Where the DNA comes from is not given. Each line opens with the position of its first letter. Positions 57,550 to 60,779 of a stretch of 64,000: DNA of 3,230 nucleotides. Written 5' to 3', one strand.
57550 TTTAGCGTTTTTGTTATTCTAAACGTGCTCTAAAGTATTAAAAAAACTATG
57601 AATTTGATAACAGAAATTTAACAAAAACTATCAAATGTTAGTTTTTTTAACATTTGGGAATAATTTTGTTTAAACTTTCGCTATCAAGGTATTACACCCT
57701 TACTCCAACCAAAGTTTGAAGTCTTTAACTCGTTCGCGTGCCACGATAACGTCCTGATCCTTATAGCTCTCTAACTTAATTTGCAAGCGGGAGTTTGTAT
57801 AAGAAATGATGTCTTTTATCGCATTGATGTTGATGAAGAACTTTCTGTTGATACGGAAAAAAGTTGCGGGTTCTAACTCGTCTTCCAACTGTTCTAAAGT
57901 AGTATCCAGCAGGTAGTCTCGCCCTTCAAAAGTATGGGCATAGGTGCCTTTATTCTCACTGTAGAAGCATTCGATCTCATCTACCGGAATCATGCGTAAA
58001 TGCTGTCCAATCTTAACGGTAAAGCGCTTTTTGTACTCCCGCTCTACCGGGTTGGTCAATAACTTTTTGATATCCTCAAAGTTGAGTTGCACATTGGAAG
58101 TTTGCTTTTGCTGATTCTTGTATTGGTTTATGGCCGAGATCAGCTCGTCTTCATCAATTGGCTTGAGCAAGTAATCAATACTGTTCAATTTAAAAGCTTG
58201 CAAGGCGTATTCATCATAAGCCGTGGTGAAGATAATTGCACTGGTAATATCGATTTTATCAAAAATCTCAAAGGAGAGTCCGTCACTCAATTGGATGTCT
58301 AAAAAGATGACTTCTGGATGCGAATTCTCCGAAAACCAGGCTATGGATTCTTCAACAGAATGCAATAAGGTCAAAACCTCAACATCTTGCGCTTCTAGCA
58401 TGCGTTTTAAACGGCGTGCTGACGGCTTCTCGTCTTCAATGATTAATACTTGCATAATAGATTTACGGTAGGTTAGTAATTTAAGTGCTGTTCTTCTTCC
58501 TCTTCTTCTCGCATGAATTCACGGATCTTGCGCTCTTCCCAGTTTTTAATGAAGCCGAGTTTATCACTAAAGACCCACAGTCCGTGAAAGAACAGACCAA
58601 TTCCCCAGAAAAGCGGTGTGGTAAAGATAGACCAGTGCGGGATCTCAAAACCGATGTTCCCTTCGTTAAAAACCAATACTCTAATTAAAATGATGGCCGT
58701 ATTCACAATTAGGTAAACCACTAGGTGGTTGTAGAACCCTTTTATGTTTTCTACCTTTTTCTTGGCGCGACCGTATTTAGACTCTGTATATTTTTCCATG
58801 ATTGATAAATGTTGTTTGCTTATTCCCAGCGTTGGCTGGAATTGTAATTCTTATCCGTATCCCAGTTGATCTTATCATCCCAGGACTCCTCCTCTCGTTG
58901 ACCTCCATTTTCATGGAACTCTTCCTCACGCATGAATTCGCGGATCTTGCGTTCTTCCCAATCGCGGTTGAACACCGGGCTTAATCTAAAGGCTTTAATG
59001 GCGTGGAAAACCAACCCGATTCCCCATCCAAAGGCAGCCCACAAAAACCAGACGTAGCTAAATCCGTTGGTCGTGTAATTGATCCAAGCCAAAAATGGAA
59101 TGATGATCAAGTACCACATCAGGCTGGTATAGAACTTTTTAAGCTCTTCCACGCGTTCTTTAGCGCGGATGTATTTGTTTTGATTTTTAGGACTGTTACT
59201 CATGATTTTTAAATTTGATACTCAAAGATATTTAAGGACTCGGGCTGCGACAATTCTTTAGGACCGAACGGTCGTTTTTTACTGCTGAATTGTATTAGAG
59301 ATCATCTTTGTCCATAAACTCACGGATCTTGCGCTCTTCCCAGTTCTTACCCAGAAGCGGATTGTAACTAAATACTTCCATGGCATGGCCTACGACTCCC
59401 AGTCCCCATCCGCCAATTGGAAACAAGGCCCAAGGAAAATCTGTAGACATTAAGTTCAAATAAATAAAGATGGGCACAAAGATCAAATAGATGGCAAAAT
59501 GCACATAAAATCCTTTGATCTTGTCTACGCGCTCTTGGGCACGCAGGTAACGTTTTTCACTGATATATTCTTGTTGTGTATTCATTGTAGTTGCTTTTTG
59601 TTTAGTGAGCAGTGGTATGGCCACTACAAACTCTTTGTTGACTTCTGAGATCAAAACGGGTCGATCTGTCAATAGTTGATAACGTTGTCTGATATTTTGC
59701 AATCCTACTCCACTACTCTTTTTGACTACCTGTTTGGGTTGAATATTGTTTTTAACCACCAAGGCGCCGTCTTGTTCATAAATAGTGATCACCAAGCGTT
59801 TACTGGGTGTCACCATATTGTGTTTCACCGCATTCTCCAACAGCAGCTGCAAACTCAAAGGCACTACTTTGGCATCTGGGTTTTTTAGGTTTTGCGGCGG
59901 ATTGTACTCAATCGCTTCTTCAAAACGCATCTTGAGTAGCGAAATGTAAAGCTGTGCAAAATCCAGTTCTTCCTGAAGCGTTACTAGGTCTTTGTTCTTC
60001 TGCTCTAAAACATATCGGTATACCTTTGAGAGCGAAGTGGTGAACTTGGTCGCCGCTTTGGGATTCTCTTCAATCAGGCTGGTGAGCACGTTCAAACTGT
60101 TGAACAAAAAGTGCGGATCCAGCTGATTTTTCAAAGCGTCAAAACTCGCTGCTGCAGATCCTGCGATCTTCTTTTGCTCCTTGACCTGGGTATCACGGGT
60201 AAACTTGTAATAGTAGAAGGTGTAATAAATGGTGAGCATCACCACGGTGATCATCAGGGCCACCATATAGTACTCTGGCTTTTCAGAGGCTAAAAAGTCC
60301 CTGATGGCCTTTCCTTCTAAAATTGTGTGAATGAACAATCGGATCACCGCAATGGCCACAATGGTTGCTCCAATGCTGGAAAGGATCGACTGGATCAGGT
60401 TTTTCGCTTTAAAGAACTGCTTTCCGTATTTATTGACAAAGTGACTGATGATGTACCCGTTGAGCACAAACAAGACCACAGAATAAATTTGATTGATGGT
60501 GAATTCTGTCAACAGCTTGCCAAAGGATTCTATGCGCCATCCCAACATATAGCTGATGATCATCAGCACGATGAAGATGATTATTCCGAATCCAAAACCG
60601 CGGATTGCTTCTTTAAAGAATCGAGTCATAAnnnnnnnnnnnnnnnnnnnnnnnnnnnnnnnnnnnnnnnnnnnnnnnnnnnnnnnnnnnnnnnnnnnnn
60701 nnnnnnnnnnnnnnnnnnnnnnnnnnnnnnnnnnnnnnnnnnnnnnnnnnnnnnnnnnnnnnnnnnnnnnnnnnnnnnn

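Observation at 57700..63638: TonB receptor / TPR / kinase-2TM / 2TM / 2TM / LytTR module with three matching LytTR promoters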

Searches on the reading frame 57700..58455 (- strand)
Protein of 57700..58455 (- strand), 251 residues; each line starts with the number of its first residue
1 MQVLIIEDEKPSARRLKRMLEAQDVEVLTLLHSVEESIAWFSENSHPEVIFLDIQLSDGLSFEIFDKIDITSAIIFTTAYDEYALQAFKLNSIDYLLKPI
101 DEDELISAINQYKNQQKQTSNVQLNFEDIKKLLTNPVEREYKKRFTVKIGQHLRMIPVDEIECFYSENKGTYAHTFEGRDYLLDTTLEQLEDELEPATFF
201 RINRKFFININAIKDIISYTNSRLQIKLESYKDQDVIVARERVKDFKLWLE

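Call 3: search_protein_families(library=pfam, proteins=[window:57700-58455:-], max_evalue=0.01)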
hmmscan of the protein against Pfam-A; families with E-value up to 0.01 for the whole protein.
window:57700-58455:- (251 aa): 2 families
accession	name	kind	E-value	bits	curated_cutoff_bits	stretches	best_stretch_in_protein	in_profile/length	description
PF04397.21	LytTR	-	3.1e-21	75.9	22.6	1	153-250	3-97/98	LytTr DNA-binding domain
PF00072.30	Response_reg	-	9.4e-15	55.2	30.2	1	3-110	1-111/111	Response regulator receiver domain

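Call 4: search_protein_families(library=ncbifam, proteins=[window:57700-58455:-], max_evalue=0.01)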
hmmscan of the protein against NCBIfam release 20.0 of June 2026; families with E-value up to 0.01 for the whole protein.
window:57700-58455:- (251 aa): 47 families (the best 25 are shown)
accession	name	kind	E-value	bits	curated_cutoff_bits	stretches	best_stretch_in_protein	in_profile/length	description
NF008677.0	PRK11697.1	equivalog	5.1e-31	107.9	246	1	1-247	2-232/238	two-component system response regulator BtsR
NF010684.1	PRK14084.1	equivalog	5.6e-29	101.6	375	1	1-249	1-251/254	response regulator transcription factor LytR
NF033791.1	ActR_PrrA_rreg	equivalog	9.1e-14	51.8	250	1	3-121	4-125/173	ActR/PrrA/RegA family redox response regulator transcription factor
NF006623.1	PRK09191.1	subfamily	6.7e-09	35.9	240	1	2-111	139-250/258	PhyR family response regulator anti-anti-sigma factor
NF008469.0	PRK11361.1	equivalog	1.1e-08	34.3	714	1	2-111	6-118/461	acetoacetate metabolism transcriptional regulator AtoC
NF006900.1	PRK09390.1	equivalog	2.8e-08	33.6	255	1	2-142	6-149/203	response regulator FixJ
NF045991.1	RespRegCtrARhodob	equivalog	3.5e-08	33.5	350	1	1-131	1-134/224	response regulator transcription factor CtrA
NF040534.1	resp_reg_YycF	equivalog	1e-07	31.5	340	1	2-130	2-131/231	response regulator YycF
TIGR01818.1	ntrC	equivalog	5.6e-07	28.7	558.6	1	3-123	1-124/463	nitrogen regulation protein NR(I)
NF041946.1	LuxO_transreg_Vib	equivalog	5.7e-07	28.7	800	1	6-123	2-122/463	quorum-sensing sigma-54 dependent transcriptional regulator LuxO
NF007135.0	PRK09581.1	equivalog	8.1e-07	28.2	474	1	2-136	157-300/457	PleD family two-component system response regulator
TIGR01387.1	cztR_silR_copR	subfamily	1.5e-06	28.1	279.2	1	3-130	1-131/218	heavy metal response regulator transcription factor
TIGR02875.1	spore_0_A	equivalog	3.8e-06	26.3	200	1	2-120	4-129/262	sporulation transcription factor Spo0A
NF008318.0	PRK11107.1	equivalog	4e-06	25.2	890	1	1-123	668-795/920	two-component sensor histidine kinase BarA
NF040689.1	MtrAB_MtrA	equivalog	5.6e-06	25.8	300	1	3-130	1-130/219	MtrAB system response regulator MtrA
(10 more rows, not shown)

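Call 66: search_solved_structures(query=window:57703-58455:-, max_evalue=0.01, show_alignments=0)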
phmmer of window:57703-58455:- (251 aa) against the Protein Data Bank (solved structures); distinct sequences matched with E-value up to 0.01: 76 (the best 60 are shown).
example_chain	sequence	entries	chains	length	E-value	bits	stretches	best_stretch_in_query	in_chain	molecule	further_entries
6m8o_A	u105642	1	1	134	8.6e-15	58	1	1-118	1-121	DNA-binding response regulator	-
2qv0_A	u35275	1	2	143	3.6e-09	39.6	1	1-121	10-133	Protein mrkE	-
2qzj_A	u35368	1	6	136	1.3e-08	37.8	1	2-109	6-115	Two-component response regulator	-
3jte_A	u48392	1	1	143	1.3e-07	34.5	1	2-118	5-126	Response regulator receiver protein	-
6wsh_A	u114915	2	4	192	5.7e-07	32.4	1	5-139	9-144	Response regulator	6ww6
6ont_A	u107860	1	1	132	5.7e-07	32.4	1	2-119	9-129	Two-component response regulator 1452 receiver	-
9xzo_A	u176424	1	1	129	6.5e-07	32.2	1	2-109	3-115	De novo protein M1X0B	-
6swl_A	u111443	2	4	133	7.5e-07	32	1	3-114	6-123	Two-component response regulator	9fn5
4g97_A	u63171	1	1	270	1.3e-06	31.2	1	3-111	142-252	Response regulator receiver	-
1nxo_A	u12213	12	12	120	1.3e-05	28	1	2-109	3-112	DNA-binding response regulator | Response regulator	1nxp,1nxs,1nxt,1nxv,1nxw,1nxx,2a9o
6eb7_A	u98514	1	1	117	1.5e-05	27.8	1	2-108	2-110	DNA-binding response regulator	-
3cfy_A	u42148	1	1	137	1.5e-05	27.7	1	2-114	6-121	Putative LuxO repressor protein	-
6swf_A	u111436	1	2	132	2.2e-05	27.2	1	3-118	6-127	Two-component response regulator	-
6swb_A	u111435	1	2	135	2.5e-05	27.1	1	3-118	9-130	Two-component response regulator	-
1zy2_A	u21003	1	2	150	2.8e-05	26.9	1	1-139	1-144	transcriptional regulator NtrC1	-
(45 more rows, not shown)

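Call 77: search_protein_families(library=padloc, proteins=[window:57703-58455:-], max_evalue=0.01)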
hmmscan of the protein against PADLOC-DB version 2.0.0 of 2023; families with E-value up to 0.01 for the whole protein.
window:57703-58455:- (251 aa): 1 family
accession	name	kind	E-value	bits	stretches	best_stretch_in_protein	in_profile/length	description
PDLC04725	PDC-M60B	-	0.00039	18.3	1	2-56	5-59/158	-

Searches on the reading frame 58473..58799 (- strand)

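Call 3: search_protein_families(library=pfam, proteins=[window:58473-58799:-], max_evalue=0.01)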
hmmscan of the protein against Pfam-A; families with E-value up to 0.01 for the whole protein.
window:58473-58799:- (108 aa): 1 family
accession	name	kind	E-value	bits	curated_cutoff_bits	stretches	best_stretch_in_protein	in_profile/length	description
PF13239.11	2TM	-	2.4e-24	85.6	24.8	1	11-96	2-78/79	2TM domain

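Call 4: search_protein_families(library=ncbifam, proteins=[window:58473-58799:-], max_evalue=0.01)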
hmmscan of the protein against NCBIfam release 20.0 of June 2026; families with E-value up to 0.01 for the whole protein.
window:58473-58799:- (108 aa): 0 families

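Call 77: search_protein_families(library=padloc, proteins=[window:58476-58799:-], max_evalue=0.01)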
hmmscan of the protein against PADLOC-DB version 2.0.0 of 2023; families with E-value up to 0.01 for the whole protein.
window:58476-58799:- (108 aa): 0 families

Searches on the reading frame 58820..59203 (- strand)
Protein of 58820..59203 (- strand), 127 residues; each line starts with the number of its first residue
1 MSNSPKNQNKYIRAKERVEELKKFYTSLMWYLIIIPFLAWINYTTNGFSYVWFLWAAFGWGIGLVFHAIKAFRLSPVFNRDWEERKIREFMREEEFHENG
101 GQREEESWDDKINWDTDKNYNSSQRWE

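Call 3: search_protein_families(library=pfam, proteins=[window:58820-59203:-], max_evalue=0.01)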
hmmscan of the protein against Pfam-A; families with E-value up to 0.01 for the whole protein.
window:58820-59203:- (127 aa): 1 family
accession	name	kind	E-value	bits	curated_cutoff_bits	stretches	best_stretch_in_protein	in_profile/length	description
PF13239.11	2TM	-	7e-29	100.2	24.8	1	13-91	2-78/79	2TM domain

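Call 4: search_protein_families(library=ncbifam, proteins=[window:58820-59203:-], max_evalue=0.01)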
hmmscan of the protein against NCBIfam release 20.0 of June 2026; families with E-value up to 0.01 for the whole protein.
window:58820-59203:- (127 aa): 0 families

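Call 76: search_solved_structures(query=A3, max_evalue=10)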
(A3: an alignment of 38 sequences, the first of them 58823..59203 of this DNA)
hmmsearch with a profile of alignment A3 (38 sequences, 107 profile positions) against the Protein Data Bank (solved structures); distinct sequences matched with E-value up to 10: 2.
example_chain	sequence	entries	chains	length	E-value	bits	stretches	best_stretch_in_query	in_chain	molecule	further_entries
6m0r_M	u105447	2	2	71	7.9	10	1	22-73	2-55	V-type proton ATPase subunit e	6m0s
5vox_c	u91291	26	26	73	8.6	9.9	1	22-73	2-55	V-type proton ATPase subunit e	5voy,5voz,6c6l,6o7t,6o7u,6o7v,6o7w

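Call 77: search_protein_families(library=padloc, proteins=[window:58823-59203:-], max_evalue=0.01)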
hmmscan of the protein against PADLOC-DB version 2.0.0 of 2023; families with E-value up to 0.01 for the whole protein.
window:58823-59203:- (127 aa): 0 families

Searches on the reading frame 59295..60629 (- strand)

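Call 3: search_protein_families(library=pfam, proteins=[window:59295-60629:-], max_evalue=0.01)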
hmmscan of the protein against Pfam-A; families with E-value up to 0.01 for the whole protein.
window:59295-60629:- (444 aa): 2 families
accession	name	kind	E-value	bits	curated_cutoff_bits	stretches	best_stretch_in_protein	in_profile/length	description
PF13239.11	2TM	-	1e-26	93.2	24.8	1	363-440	2-79/79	2TM domain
PF06580.19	His_kinase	-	2.8e-25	88.8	25.2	1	162-239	2-80/81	Histidine kinase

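Call 4: search_protein_families(library=ncbifam, proteins=[window:59295-60629:-], max_evalue=0.01)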
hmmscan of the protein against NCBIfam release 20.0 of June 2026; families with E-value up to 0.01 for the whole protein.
window:59295-60629:- (444 aa): 0 families

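Call 21: search_protein_families(library=pfam, proteins=[window:59295-60629:-], max_evalue=10)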
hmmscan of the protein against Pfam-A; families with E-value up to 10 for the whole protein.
window:59295-60629:- (444 aa): 7 families
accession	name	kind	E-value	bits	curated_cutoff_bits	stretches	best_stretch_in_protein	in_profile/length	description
PF13239.11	2TM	-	1e-26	93.2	24.8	1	363-440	2-79/79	2TM domain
PF06580.19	His_kinase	-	2.8e-25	88.8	25.2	1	162-239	2-80/81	Histidine kinase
PF08570.15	DUF1761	-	0.13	12.9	31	1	412-437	8-33/123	Protein of unknown function (DUF1761)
PF25469.1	HTH_NWD1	-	0.24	11.8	27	1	279-318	79-118/125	NWD1-like, winged helix-turn-helix domain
PF04956.18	TrbC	-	0.52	11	27.9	1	76-113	42-79/98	TrbC/VIRB2 pilin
PF08122.17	NDUF_B12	-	6.7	7.1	22.7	1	4-30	21-47/55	NADH-ubiquinone oxidoreductase B12 subunit family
PF02674.22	Colicin_V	-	9.7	6.6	29.3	0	8-72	58-120/144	Colicin V production protein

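Call 77: search_protein_families(library=padloc, proteins=[window:59298-60629:-], max_evalue=0.01)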
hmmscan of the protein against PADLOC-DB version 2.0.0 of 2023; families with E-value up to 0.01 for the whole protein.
window:59298-60629:- (444 aa): 0 families
